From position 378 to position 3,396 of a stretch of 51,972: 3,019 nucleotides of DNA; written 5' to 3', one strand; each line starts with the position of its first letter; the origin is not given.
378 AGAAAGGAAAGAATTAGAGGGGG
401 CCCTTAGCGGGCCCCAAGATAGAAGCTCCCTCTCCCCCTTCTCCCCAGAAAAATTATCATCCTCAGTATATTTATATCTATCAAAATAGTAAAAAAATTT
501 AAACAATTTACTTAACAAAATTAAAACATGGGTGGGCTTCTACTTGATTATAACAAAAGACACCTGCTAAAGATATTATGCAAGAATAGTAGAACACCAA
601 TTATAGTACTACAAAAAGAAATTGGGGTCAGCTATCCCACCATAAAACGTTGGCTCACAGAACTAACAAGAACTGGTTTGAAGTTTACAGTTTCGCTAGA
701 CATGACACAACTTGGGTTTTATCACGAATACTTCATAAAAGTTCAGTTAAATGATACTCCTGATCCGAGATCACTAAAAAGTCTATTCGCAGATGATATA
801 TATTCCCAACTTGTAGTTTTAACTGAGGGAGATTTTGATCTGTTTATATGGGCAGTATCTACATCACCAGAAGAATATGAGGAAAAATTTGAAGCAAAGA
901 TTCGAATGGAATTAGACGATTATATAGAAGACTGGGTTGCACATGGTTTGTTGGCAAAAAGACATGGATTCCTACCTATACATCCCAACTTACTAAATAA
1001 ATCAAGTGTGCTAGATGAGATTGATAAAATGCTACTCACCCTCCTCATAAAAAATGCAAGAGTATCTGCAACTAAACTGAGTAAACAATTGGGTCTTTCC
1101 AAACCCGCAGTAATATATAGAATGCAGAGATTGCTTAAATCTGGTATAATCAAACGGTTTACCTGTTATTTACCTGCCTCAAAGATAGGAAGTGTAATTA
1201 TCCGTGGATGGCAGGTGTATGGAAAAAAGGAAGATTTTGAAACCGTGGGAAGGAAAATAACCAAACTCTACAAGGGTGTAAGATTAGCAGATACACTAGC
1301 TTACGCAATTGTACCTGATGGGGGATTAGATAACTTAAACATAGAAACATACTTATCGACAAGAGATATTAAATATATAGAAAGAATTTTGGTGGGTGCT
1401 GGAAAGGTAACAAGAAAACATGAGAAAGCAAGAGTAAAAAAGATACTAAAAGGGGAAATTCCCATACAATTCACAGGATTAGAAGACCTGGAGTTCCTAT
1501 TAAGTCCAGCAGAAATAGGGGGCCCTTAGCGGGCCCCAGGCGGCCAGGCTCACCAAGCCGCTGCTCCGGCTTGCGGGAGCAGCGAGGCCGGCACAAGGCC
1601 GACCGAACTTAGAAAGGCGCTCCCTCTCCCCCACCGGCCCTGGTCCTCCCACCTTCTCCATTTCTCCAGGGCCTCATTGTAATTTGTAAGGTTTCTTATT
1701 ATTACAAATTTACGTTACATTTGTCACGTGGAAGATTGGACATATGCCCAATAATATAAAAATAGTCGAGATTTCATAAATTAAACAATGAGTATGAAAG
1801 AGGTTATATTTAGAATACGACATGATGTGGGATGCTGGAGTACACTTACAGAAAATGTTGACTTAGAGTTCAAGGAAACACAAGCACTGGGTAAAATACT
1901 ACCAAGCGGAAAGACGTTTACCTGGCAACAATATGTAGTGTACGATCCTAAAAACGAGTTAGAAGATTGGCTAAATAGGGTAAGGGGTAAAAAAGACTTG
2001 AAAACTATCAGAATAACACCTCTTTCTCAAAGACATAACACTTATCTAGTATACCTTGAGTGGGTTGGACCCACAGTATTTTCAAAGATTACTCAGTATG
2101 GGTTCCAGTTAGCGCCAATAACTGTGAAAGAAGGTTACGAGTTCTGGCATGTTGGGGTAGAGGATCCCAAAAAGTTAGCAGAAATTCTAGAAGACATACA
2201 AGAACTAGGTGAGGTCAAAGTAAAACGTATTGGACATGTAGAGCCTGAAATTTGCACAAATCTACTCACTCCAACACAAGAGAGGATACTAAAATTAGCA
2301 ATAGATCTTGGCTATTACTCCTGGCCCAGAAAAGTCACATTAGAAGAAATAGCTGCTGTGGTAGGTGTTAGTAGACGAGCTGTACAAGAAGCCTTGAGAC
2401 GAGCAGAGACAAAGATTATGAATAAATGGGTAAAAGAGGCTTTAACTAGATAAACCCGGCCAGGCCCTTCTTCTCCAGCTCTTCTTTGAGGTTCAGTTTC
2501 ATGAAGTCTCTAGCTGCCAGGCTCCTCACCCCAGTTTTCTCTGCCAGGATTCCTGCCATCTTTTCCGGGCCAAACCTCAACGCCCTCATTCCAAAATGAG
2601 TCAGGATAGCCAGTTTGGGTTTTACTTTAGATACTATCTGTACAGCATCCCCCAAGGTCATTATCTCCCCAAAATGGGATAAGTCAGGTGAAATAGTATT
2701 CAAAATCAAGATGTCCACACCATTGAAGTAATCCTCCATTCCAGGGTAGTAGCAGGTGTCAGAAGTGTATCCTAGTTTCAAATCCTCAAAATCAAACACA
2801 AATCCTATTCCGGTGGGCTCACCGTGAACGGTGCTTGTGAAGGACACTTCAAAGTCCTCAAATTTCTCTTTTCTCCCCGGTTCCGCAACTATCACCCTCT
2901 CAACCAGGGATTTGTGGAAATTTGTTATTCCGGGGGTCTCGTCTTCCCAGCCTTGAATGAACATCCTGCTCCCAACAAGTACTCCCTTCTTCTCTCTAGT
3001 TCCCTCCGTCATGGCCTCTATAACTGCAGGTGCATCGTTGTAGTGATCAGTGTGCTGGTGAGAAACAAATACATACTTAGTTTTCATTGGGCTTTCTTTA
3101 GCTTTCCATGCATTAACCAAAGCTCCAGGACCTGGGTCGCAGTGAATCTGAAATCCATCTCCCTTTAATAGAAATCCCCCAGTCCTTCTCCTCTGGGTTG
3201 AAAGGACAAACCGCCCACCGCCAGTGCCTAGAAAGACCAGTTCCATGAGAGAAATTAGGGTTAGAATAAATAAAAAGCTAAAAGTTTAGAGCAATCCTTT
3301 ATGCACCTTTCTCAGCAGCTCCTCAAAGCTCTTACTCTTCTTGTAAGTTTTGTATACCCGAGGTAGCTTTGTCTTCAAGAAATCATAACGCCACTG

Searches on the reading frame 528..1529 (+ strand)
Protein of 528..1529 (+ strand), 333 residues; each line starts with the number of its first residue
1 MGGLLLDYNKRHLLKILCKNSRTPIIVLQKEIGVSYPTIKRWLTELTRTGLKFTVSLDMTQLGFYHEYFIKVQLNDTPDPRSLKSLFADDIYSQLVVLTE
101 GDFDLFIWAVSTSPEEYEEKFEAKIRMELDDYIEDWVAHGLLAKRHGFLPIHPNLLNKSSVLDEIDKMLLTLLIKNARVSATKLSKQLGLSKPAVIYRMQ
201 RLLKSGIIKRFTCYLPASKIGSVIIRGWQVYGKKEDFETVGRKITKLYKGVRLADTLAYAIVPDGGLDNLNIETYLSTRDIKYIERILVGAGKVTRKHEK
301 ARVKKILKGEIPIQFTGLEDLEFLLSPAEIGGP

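Call 32: search_protein_families(library=pfam, proteins=[window:528-1529:+], max_evalue=0.00001)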
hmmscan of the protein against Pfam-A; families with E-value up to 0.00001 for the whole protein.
window:528-1529:+ (333 aa): 3 families
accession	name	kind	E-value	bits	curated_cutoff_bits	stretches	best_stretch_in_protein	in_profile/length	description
PF13412.12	HTH_24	-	1.3e-20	73.1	21.9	1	162-209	1-48/48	Winged helix-turn-helix DNA-binding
PF13404.12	HTH_AsnC-type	-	5.3e-15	55.4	27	1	162-202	1-41/42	AsnC-type helix-turn-helix domain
PF01047.28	MarR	-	6.4e-06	26.4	24.6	0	169-211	8-50/59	MarR family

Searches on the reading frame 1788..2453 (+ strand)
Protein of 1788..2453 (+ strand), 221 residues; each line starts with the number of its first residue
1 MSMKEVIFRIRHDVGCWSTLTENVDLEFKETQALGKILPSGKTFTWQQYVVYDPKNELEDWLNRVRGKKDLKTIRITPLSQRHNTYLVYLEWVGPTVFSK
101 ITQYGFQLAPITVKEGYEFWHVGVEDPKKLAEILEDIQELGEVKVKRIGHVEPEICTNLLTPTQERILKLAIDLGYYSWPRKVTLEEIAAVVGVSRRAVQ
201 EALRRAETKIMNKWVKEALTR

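Call 32: search_protein_families(library=pfam, proteins=[window:1788-2453:+], max_evalue=0.00001)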
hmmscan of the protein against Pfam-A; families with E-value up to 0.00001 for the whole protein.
window:1788-2453:+ (221 aa): 1 family
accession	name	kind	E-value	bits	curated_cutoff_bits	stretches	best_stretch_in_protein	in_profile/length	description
PF04967.18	HTH_10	-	1.4e-18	66.9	23.1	1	160-211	1-52/53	HTH DNA binding domain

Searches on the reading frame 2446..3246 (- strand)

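Call 32: search_protein_families(library=pfam, proteins=[window:2446-3246:-], max_evalue=0.00001)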
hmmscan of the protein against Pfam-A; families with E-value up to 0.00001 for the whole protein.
window:2446-3246:- (266 aa): 3 families
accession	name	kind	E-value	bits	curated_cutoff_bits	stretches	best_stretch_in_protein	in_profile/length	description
PF12706.13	Lactamase_B_2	-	1.1e-18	68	27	1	34-218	3-200/200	Beta-lactamase superfamily domain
PF13483.12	Lactamase_B_3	-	5.6e-09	36.6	24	1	25-217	10-160/160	Beta-lactamase superfamily domain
PF00753.33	Lactamase_B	-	1.1e-06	29.2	22.7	1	41-217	25-196/196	Metallo-beta-lactamase superfamily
